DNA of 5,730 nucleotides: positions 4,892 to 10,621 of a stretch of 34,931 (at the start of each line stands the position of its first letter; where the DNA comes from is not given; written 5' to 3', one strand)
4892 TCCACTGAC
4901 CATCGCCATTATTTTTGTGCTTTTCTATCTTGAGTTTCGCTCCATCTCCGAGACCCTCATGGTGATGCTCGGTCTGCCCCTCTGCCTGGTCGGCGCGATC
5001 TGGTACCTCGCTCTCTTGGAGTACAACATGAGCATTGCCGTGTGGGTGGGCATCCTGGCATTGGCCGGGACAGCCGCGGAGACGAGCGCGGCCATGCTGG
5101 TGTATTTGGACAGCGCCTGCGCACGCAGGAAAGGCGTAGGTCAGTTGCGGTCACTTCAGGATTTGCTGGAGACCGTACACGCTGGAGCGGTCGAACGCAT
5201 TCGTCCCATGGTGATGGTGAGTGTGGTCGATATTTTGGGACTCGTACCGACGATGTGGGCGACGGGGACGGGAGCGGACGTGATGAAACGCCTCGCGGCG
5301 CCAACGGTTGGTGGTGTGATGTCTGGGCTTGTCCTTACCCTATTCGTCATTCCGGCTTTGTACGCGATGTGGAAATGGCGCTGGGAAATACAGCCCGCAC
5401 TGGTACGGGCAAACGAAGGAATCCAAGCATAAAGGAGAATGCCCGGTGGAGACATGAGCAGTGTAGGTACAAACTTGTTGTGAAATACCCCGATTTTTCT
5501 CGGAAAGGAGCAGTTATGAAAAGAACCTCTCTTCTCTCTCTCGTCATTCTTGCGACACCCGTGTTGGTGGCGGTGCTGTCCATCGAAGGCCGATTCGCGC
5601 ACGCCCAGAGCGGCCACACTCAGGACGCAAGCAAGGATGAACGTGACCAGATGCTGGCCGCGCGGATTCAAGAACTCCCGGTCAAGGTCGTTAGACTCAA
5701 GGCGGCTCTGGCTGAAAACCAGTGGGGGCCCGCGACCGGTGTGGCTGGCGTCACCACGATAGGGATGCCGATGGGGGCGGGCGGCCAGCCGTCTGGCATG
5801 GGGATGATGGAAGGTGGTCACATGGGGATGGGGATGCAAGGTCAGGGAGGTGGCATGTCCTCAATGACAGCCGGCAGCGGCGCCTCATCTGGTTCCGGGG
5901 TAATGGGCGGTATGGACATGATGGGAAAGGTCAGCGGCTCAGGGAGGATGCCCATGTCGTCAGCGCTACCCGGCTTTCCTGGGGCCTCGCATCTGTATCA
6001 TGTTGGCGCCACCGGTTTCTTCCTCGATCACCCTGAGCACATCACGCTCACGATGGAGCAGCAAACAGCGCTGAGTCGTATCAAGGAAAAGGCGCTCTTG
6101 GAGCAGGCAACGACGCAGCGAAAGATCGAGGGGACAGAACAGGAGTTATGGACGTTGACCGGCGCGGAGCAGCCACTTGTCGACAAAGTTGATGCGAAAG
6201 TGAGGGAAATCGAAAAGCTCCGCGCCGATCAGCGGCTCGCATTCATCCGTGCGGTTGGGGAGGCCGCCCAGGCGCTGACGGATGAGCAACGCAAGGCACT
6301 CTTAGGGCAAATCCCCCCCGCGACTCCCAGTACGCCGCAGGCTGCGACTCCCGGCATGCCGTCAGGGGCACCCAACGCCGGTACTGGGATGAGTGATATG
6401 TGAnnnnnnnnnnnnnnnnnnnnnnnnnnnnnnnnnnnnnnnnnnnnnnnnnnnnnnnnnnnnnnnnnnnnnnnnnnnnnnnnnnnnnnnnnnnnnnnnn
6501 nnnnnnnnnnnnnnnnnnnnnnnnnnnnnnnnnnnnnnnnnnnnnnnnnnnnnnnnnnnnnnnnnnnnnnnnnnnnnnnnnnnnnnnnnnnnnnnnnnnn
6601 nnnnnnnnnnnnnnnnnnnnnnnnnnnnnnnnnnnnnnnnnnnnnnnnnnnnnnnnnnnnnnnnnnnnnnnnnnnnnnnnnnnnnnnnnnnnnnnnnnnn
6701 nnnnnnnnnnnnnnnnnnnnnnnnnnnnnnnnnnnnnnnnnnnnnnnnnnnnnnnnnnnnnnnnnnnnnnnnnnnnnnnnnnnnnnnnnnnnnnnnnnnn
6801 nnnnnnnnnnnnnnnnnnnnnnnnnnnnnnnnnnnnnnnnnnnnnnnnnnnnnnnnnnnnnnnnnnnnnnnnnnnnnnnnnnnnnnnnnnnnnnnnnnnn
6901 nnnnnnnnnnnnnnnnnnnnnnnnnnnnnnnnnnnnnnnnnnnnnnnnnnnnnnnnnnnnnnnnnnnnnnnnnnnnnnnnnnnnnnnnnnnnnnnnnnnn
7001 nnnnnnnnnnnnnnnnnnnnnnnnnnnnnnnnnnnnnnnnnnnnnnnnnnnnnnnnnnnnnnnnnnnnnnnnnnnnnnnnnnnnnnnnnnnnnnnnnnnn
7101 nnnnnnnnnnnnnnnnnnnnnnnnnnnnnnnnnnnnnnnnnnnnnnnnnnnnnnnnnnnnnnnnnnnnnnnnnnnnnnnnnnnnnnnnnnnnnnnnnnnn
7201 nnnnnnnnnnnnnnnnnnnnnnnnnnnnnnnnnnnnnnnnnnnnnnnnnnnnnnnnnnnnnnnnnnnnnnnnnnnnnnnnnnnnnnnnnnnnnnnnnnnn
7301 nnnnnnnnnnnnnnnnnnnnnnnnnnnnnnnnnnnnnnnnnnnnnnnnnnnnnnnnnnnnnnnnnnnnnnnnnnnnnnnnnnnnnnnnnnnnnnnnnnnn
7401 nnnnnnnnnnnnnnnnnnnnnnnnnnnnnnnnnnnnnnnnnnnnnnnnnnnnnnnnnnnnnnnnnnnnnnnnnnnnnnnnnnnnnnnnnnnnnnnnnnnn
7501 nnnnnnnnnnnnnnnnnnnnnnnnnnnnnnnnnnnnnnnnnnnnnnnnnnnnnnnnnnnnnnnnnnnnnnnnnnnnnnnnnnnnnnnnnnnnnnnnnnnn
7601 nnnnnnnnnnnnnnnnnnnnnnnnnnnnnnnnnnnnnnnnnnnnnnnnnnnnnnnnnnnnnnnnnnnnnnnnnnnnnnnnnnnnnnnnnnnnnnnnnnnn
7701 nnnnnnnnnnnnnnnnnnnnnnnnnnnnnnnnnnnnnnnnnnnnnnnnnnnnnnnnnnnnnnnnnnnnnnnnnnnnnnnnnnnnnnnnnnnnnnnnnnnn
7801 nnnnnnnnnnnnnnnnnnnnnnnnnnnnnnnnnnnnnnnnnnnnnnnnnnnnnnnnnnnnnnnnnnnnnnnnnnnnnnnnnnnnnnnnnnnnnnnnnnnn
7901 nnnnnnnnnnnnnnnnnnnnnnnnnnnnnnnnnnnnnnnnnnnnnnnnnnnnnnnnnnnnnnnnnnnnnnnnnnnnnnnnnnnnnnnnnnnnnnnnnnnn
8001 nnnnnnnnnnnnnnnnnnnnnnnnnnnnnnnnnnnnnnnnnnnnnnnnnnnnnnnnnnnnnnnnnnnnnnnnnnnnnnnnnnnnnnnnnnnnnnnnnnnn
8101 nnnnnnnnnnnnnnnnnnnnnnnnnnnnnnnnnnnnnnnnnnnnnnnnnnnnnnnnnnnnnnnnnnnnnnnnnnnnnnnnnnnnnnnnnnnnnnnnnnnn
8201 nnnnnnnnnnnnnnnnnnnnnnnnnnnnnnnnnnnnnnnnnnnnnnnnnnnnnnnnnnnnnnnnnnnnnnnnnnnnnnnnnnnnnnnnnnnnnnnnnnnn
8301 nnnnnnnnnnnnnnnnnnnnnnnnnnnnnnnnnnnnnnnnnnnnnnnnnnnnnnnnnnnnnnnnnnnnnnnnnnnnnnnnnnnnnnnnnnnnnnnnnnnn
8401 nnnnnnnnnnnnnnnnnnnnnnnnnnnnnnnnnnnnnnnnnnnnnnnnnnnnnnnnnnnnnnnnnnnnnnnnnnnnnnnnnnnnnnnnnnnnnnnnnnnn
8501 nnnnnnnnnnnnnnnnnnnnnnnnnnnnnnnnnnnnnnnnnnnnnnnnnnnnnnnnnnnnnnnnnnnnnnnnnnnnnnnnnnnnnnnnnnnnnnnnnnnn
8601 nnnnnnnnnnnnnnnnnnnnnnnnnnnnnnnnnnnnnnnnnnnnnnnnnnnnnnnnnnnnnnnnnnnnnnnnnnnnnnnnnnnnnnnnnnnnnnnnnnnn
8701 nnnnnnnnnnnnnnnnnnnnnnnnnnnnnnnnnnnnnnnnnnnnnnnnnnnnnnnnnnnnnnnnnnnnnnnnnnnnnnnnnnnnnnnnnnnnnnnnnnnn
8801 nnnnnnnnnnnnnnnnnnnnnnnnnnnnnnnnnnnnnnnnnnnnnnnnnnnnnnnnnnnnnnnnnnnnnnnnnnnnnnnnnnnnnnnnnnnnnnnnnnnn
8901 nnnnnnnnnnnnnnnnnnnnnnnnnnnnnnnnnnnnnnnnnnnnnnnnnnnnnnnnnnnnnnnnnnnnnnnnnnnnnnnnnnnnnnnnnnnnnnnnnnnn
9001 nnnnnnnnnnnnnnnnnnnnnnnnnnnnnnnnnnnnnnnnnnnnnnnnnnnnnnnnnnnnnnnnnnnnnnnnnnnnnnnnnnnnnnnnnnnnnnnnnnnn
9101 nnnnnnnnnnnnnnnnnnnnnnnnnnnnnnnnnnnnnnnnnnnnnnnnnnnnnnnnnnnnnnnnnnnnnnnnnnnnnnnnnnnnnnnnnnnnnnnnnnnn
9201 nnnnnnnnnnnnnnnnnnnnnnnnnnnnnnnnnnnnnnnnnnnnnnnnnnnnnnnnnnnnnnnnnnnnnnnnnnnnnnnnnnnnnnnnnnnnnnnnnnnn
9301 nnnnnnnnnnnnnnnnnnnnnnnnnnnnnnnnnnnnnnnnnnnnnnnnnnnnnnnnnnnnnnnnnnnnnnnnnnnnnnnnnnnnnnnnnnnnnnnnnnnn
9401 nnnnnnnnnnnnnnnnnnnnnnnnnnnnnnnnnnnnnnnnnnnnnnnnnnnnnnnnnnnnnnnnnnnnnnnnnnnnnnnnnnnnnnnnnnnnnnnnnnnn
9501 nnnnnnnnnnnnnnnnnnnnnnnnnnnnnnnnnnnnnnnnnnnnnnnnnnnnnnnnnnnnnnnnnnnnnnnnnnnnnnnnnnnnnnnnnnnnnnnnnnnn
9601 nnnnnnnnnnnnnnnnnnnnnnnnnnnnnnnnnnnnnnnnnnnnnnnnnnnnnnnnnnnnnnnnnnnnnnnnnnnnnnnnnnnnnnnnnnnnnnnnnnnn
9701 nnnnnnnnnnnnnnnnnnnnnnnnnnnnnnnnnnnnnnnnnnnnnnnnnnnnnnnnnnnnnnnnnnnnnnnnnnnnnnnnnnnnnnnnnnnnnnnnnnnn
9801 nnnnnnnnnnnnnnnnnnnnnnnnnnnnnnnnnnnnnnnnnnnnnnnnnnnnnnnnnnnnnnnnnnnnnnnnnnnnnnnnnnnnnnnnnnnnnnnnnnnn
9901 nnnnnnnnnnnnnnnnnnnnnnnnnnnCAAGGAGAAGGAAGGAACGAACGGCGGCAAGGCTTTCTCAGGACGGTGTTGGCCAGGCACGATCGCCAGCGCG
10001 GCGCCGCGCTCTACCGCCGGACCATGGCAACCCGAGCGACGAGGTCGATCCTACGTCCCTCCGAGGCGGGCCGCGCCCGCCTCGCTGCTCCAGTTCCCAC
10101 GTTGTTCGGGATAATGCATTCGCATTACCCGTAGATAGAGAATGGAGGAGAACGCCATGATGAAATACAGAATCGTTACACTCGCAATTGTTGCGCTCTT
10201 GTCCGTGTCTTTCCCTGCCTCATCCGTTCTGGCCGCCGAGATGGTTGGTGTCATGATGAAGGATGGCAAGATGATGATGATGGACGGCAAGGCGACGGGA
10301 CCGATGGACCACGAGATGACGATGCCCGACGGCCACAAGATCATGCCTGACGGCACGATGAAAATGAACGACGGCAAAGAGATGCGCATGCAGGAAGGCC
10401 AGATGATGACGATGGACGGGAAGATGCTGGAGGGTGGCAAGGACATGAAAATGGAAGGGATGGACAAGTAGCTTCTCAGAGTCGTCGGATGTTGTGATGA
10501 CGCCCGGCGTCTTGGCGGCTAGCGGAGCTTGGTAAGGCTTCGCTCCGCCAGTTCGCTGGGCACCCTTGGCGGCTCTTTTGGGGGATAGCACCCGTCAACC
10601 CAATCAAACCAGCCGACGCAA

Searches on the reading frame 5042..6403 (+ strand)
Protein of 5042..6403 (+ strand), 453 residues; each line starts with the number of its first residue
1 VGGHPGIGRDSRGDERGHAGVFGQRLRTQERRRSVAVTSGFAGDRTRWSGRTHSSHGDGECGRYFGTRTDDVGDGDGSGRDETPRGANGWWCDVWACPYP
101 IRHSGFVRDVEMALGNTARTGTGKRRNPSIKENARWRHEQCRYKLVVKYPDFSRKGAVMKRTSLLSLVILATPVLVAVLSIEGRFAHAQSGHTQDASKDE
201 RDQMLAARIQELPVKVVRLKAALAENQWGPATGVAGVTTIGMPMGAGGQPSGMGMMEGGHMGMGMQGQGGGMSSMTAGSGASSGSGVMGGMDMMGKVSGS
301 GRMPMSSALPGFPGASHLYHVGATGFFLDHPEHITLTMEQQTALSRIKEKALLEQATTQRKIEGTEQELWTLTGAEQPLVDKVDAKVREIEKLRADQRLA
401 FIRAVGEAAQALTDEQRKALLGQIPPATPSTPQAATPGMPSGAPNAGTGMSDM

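Call 32: search_protein_families(library=pfam, proteins=[window:5042-6403:+], max_evalue=0.0001)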
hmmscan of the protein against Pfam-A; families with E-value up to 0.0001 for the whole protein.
window:5042-6403:+ (453 aa): 1 family
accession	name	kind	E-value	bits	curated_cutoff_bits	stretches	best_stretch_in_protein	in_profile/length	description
PF13801.11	Metal_resist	-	9.6e-06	26.2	29.2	1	331-418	37-124/125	Heavy-metal resistance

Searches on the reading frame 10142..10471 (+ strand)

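Call 32: search_protein_families(library=pfam, proteins=[window:10142-10471:+], max_evalue=0.0001)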
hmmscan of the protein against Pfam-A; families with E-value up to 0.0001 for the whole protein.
window:10142-10471:+ (109 aa): 1 family
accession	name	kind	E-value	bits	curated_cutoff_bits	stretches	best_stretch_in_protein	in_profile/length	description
PF20606.3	DUF6799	-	3.5e-19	68.7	26.8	1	36-95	3-63/63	Domain of unknown function (DUF6799)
